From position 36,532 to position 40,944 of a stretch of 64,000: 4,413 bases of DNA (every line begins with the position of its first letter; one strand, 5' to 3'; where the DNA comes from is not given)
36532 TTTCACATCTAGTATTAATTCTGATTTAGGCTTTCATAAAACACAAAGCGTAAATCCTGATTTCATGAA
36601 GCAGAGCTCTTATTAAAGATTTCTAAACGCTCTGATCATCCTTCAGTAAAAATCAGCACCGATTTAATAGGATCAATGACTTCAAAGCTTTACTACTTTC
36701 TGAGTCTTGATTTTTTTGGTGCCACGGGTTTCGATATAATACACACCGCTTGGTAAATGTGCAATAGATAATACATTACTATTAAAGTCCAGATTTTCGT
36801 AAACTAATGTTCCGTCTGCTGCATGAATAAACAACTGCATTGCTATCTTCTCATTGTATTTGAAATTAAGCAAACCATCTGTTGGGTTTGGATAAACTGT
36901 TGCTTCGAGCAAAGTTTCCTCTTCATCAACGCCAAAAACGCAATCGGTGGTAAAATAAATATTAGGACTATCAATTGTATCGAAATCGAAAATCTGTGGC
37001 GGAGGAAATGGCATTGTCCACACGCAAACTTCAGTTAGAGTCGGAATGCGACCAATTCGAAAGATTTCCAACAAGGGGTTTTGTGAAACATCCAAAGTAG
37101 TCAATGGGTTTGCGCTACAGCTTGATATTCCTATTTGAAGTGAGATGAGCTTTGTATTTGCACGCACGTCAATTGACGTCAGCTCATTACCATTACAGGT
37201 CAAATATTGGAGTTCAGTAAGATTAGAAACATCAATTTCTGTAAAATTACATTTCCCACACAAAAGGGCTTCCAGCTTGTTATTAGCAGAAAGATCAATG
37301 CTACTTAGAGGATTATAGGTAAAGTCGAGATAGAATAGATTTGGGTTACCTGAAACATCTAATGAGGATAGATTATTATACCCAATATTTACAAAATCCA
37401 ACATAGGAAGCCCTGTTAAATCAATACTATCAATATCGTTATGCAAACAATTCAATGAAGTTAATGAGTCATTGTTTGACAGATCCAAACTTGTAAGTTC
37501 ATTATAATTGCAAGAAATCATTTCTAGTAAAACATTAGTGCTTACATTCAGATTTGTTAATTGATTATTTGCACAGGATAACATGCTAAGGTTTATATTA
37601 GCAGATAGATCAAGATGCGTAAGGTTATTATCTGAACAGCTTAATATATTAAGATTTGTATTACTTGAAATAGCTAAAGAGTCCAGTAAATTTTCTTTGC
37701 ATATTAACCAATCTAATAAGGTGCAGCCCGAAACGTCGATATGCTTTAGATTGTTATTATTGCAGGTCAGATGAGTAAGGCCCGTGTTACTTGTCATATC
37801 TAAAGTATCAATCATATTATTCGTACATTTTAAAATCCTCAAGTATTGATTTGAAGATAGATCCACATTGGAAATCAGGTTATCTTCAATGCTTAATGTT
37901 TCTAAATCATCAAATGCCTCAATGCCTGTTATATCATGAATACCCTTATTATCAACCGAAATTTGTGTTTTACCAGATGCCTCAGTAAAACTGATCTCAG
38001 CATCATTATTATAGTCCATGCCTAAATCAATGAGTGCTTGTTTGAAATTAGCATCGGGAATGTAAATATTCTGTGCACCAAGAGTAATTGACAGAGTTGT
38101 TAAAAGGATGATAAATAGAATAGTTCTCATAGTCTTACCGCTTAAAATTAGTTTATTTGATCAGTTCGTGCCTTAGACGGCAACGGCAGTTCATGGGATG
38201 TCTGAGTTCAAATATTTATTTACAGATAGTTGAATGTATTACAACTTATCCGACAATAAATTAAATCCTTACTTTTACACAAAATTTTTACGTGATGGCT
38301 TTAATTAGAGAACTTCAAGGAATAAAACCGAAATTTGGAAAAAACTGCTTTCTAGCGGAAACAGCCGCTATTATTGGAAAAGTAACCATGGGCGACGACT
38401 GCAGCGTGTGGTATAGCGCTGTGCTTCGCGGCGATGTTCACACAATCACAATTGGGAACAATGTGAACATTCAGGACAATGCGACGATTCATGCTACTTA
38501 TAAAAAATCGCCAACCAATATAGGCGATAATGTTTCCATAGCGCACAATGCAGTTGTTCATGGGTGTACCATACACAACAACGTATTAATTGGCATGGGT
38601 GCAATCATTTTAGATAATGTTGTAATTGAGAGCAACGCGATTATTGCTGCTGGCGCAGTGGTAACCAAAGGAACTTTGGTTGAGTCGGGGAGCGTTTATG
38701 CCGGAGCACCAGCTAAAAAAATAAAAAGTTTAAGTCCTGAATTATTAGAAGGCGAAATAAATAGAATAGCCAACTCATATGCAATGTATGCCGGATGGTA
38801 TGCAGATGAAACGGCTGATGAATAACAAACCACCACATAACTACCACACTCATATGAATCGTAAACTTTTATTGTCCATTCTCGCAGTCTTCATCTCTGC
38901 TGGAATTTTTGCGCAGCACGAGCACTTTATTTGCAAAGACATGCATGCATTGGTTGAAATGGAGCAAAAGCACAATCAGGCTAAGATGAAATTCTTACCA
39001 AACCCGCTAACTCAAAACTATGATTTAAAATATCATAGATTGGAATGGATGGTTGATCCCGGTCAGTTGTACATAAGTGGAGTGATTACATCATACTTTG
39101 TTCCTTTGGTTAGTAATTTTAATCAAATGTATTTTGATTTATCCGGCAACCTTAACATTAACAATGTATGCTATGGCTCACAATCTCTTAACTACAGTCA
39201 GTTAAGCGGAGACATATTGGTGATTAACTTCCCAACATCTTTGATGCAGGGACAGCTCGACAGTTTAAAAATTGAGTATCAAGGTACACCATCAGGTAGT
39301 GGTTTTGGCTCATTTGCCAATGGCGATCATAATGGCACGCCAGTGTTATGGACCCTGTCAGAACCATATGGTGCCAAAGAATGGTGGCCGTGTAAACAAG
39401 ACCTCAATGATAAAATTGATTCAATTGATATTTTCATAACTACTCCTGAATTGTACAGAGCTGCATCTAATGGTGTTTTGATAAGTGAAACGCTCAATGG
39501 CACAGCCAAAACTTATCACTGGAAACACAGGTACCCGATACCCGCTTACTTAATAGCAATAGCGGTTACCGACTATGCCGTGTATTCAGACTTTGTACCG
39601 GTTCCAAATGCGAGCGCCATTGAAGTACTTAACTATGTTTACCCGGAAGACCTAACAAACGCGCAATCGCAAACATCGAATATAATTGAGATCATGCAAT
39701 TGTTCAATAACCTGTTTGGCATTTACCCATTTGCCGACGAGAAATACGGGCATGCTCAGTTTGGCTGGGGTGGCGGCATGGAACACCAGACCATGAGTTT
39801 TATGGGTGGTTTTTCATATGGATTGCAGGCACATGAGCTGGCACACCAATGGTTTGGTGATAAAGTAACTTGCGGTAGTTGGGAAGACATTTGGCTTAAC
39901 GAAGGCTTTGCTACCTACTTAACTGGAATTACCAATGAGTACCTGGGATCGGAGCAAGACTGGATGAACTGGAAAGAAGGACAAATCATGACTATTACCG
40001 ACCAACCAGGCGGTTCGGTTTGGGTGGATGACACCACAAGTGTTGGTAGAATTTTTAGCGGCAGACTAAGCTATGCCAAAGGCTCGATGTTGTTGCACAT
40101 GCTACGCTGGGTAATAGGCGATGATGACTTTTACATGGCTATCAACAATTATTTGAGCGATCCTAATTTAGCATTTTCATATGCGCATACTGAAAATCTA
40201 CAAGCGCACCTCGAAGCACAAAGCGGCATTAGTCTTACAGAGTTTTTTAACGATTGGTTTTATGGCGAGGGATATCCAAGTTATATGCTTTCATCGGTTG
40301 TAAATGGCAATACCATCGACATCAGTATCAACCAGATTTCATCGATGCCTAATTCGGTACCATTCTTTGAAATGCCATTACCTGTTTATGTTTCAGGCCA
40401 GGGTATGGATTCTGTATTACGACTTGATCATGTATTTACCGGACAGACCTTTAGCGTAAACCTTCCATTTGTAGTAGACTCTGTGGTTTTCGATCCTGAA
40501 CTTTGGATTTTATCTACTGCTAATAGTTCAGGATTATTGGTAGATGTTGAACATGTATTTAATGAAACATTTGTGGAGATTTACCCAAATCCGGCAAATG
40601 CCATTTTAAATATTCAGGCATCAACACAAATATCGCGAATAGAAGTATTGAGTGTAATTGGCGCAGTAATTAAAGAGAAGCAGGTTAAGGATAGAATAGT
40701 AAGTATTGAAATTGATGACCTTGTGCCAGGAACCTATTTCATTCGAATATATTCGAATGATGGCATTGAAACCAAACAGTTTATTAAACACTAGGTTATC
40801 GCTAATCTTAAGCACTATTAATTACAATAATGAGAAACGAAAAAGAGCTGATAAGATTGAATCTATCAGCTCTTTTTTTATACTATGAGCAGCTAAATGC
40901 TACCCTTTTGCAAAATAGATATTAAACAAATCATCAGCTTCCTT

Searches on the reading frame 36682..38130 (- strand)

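Call 85: search_protein_families(library=pfam, proteins=[window:36682-38130:-], max_evalue=0.00001)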
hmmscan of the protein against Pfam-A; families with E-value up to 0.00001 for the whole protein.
window:36682-38130:- (482 aa): 2 families
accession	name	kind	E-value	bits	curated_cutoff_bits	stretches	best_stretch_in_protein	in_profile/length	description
PF12799.13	LRR_4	-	6e-12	45.8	27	0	285-321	2-40/44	Leucine Rich repeats (2 copies)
PF18962.6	Por_Secre_tail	-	2.3e-07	31.5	27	1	412-480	1-74/75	Secretion system C-terminal sorting domain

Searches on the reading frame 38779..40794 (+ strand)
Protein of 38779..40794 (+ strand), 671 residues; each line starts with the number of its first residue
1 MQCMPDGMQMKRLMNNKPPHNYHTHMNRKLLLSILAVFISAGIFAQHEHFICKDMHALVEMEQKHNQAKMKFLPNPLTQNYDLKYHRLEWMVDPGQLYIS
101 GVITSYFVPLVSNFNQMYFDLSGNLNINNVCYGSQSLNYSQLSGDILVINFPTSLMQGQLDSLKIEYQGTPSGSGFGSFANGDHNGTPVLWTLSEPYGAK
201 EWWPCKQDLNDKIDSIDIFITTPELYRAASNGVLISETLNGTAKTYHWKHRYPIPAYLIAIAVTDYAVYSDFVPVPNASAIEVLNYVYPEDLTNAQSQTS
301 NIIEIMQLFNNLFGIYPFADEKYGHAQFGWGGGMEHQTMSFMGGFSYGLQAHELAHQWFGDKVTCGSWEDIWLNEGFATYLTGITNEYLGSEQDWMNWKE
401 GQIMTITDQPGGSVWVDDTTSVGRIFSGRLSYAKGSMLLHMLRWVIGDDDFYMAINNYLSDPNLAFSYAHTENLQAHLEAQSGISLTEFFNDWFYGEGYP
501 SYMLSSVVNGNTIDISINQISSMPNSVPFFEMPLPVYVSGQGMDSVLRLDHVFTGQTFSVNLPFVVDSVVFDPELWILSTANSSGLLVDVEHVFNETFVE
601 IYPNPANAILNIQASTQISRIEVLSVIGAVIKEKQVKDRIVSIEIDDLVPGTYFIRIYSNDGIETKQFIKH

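Call 77: search_protein_families(library=ncbifam, proteins=[window:38779-40794:+], max_evalue=1e-10)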
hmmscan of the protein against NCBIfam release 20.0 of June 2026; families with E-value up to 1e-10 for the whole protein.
window:38779-40794:+ (671 aa): 3 families
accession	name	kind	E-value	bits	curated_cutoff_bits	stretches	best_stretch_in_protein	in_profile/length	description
TIGR02412.1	pepN_strep_liv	equivalog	6.8e-24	84.2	591.2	1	351-514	292-459/832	aminopeptidase N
TIGR02411.1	leuko_A4_hydro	equivalog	7.8e-21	74.4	761.7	1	84-460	14-401/600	leukotriene-A(4) hydrolase/aminopeptidase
TIGR04183.1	Por_Secre_tail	domain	3.7e-11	42.9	23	0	601-671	1-72/72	T9SS type A sorting domain-containing protein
